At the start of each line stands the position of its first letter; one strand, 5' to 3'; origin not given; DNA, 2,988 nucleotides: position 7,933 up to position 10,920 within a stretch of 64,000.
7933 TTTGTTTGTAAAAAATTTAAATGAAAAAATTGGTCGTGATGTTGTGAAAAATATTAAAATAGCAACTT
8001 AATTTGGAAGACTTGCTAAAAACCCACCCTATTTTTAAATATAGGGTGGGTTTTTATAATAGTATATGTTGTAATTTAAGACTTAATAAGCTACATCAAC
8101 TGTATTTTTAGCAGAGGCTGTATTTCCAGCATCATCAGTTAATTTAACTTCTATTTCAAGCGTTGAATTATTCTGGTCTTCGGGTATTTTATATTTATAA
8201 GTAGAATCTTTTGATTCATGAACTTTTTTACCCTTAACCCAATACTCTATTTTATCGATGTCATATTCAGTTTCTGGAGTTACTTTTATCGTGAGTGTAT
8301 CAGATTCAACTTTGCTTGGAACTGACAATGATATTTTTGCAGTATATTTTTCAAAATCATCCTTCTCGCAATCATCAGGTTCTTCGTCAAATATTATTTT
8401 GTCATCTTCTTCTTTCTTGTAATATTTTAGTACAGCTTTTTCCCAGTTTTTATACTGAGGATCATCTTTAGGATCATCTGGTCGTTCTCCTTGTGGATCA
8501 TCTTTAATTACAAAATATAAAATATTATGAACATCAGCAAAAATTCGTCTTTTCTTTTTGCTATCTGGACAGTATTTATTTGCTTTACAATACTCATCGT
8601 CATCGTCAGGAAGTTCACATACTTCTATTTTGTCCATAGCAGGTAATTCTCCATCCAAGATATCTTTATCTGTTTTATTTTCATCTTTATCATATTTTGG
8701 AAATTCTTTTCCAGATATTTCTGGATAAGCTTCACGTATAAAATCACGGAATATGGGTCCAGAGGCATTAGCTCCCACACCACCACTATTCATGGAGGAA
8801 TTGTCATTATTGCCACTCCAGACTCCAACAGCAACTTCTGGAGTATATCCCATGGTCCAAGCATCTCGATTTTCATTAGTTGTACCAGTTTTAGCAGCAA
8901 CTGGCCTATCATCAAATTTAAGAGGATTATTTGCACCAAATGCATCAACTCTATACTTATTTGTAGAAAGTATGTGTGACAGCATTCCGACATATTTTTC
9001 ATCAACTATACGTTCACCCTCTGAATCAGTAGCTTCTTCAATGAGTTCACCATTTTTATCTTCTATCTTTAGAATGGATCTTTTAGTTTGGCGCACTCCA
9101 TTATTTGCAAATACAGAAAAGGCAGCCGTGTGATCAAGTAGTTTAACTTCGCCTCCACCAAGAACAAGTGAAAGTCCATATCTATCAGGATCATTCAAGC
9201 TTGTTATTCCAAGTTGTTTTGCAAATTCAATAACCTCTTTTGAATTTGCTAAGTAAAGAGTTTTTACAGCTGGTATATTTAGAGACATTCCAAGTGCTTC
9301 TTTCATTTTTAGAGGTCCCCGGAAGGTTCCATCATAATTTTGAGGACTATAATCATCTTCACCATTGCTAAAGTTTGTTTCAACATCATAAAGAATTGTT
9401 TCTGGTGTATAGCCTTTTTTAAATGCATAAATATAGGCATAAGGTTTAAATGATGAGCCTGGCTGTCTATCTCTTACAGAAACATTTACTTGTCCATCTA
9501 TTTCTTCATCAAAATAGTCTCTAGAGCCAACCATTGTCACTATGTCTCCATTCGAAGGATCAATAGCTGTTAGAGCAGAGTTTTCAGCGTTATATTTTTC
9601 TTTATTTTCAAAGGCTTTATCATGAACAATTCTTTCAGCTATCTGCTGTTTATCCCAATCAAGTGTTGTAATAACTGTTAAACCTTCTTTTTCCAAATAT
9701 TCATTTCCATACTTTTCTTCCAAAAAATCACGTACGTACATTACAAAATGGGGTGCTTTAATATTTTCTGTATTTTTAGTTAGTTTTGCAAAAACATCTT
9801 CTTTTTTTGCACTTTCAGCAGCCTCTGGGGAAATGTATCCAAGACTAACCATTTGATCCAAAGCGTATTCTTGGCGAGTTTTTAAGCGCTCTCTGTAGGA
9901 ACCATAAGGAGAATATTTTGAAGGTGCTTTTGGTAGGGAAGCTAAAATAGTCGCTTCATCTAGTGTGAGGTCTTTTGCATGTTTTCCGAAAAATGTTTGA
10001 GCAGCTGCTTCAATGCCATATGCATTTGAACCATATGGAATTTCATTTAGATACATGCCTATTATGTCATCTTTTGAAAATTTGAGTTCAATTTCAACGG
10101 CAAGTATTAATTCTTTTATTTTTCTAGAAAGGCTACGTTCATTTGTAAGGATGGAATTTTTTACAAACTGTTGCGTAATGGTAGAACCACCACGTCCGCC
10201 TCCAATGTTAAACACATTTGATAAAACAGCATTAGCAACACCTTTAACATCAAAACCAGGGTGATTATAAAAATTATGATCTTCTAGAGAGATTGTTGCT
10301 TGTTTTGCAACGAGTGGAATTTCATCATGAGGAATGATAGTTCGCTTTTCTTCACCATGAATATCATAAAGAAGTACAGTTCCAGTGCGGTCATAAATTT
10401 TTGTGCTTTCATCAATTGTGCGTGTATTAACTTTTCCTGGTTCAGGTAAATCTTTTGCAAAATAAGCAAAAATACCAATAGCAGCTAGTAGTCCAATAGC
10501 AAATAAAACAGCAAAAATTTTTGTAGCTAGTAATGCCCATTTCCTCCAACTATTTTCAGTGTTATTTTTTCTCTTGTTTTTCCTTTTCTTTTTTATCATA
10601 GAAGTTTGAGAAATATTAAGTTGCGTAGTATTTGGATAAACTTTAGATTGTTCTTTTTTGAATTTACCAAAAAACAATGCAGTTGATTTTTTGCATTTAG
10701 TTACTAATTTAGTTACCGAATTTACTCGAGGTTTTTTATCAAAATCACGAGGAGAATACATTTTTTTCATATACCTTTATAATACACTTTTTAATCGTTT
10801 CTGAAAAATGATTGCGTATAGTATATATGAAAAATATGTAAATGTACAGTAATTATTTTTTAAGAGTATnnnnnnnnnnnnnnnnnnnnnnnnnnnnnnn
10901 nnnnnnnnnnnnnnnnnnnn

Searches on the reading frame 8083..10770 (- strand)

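Call 24: search_protein_families(library=pfam, proteins=[window:8083-10770:-], max_evalue=0.001)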
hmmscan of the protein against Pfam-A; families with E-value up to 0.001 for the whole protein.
window:8083-10770:- (895 aa): 2 families
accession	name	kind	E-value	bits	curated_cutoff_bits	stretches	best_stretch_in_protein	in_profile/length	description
PF00912.28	Transgly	-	6.7e-59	198.7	27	1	135-307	6-177/178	Transglycosylase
PF00905.27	Transpeptidase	-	2.2e-17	63.6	22.1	1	400-677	3-297/299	Penicillin binding protein transpeptidase domain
